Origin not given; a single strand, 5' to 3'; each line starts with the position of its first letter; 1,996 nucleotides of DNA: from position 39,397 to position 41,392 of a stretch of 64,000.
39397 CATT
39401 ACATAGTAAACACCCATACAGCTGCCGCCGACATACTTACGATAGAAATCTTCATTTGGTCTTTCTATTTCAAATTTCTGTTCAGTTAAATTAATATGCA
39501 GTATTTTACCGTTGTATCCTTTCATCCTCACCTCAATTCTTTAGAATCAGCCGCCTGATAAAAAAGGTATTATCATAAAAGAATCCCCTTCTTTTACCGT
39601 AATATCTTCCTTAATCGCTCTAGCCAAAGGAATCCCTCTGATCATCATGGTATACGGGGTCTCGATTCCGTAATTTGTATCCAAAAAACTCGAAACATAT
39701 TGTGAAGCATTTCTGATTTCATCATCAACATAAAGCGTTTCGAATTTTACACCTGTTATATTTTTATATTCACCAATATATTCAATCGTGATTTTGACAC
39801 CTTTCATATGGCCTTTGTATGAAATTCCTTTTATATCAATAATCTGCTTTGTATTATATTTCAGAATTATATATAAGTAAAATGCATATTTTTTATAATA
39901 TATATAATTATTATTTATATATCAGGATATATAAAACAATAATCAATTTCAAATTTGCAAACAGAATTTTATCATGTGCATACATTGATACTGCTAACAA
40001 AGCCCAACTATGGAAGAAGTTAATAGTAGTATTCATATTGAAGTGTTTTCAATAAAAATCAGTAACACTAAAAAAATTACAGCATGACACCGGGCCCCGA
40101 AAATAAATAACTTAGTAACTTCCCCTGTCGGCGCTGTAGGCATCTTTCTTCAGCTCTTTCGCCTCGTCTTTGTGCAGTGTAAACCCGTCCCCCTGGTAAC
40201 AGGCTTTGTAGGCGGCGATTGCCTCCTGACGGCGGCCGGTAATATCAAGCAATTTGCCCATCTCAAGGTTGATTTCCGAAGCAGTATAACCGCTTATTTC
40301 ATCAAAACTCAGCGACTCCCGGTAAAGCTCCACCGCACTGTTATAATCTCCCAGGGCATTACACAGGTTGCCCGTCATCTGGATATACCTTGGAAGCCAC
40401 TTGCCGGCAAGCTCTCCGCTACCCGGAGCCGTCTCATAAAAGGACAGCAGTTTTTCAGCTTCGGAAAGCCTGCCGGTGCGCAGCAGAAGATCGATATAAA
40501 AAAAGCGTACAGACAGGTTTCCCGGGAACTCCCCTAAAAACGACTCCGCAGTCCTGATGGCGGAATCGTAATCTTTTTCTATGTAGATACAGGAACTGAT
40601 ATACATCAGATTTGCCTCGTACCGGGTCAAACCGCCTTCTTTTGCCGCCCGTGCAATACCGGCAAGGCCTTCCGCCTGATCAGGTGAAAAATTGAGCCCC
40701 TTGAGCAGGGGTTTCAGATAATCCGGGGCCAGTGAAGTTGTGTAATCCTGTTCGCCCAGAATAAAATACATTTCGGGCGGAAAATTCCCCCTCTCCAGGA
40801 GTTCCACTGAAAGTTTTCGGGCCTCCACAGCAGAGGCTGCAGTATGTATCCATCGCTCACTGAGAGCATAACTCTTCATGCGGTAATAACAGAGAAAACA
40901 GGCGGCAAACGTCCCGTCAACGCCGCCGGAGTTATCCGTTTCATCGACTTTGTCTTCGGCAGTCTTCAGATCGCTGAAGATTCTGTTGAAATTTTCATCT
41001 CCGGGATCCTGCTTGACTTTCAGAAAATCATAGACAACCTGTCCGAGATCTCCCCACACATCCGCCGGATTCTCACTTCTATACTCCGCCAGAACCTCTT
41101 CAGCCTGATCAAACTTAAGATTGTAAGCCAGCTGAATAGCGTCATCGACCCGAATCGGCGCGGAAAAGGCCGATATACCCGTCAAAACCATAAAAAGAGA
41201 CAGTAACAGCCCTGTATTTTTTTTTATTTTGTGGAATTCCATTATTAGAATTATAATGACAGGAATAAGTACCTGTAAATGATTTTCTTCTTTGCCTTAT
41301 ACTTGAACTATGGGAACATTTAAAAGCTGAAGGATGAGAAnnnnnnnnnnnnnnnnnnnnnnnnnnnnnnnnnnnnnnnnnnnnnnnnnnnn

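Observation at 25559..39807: Two glycyl-radical-enzyme operons wired to a sugar ABC importer and to an aldehyde:ferredoxin oxidoreductase, with no microcompartment genes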

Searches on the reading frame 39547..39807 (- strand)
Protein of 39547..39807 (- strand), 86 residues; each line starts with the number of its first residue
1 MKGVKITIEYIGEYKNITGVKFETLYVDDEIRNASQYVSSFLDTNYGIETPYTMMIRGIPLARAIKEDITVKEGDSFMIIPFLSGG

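Call 3: search_protein_families(library=pfam, proteins=[window:39547-39807:-])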
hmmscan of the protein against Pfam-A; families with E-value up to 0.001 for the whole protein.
window:39547-39807:- (86 aa): 0 families

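Call 4: search_protein_families(library=ncbifam, proteins=[window:39547-39807:-])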
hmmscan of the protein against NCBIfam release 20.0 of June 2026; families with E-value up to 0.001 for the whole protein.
window:39547-39807:- (86 aa): 0 families

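Call 47: search_protein_families(library=pfam, max_evalue=0.01, proteins=[window:39547-39807:-])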
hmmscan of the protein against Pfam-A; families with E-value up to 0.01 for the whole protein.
window:39547-39807:- (86 aa): 0 families

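Call 60: search_protein_families(library=pfam, max_evalue=0.000001, proteins=[window:39550-39807:-])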
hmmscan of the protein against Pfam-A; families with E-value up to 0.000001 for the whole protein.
seq(86 aa): 0 families
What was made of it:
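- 39547..39807 (-): MoaD/ThiS-like small protein (86 aa, C-terminal SGG). No Pfam hit (calls 3, 47, 60).
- On MoaD/ThiS sulfur-carrier fold: There is no Pfam hit for the single sequence (calls 3, 47, 60).
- Checked: It has no Pfam hit (calls 3, 47, 60).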

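Call 83: search_solved_structures(query=A3, max_evalue=10)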
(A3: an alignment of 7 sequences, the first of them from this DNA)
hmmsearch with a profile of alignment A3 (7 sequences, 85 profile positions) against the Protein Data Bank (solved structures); distinct sequences matched with E-value up to 10: 10.
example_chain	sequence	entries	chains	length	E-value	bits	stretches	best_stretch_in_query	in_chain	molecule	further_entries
1vjk_A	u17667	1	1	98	0.00015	25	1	2-37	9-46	molybdopterin converting factor, subunit 1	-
2g1e_A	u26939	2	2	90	0.00046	23.4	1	5-85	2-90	hypothetical protein Ta0895 | Putative uncharacterized protein Ta0895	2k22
5mpo_A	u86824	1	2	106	0.0057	19.9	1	4-85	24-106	Molybdopterin synthase sulfur carrier subunit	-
8fcj_I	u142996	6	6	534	0.052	16.8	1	14-55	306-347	Type I-B CRISPR-associated protein Cas8 | Type I-MYXAN CRISPR-associated Cas8a1/Cmx1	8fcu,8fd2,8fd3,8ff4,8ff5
1tyg_B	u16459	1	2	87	0.16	15.2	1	41-85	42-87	yjbS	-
3rpf_C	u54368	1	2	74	0.24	14.7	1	57-85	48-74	Molybdopterin converting factor, subunit 1 (MoaD)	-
5lda_B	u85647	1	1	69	0.56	13.5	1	64-85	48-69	SAMP2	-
1rws_A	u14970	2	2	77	0.74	13.1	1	64-85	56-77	hypothetical protein PF1061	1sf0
4q8r_A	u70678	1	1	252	1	12.7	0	13-42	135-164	Phosphate ABC transporter, phosphate-binding protein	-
8fl0_ND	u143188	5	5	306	1.2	12.5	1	32-67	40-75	Ribosome production factor 2 homolog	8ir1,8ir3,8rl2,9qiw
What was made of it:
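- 39547..39807 (-): The family profile hits solved MoaD proteins (call 83).
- On MoaD/ThiS sulfur-carrier fold: The family profile hits MoaD 1vjk (E=1.5e-4), Ta0895 and MOCS2A (call 83).
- Checked: As a profile it hits solved MoaD proteins (1vjk E=1.5e-4, Ta0895, MOCS2A; call 83).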

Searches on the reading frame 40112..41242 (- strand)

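Call 47: search_protein_families(library=pfam, max_evalue=0.01, proteins=[window:40112-41242:-])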
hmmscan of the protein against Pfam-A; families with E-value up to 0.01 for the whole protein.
window:40112-41242:- (376 aa): 10 families
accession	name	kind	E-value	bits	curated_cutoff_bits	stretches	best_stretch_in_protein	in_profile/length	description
PF14559.12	TPR_19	-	1.9e-12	47.7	25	1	222-266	4-48/68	Tetratricopeptide repeat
PF13428.12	TPR_14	-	4.6e-11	42.7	23.5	0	247-277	5-36/44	Tetratricopeptide repeat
PF13432.12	TPR_16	-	1.4e-08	35.5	32.7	1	224-266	12-54/65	Tetratricopeptide repeat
PF13181.12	TPR_8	-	3.9e-06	27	25.7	0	289-315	6-32/34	Tetratricopeptide repeat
PF07719.23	TPR_2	-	0.00017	21.9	27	0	291-314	8-31/34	Tetratricopeptide repeat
PF13424.12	TPR_12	-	0.00043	20.9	30.1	1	291-349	10-72/77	Tetratricopeptide repeat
PF12895.13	ANAPC3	-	0.0006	20.5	27.2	0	207-267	21-80/82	Anaphase-promoting complex, cyclosome, subunit 3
PF25064.1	ARM_TT21_5th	-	0.00068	20.4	27.8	1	213-275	5-67/117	TT21 fifth ARM repeats domain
PF13174.12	TPR_6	-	0.00075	20.4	26.3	0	213-241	3-32/33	Tetratricopeptide repeat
PF13414.12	TPR_11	-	0.0011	19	26.8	0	291-314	1-24/42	TPR repeat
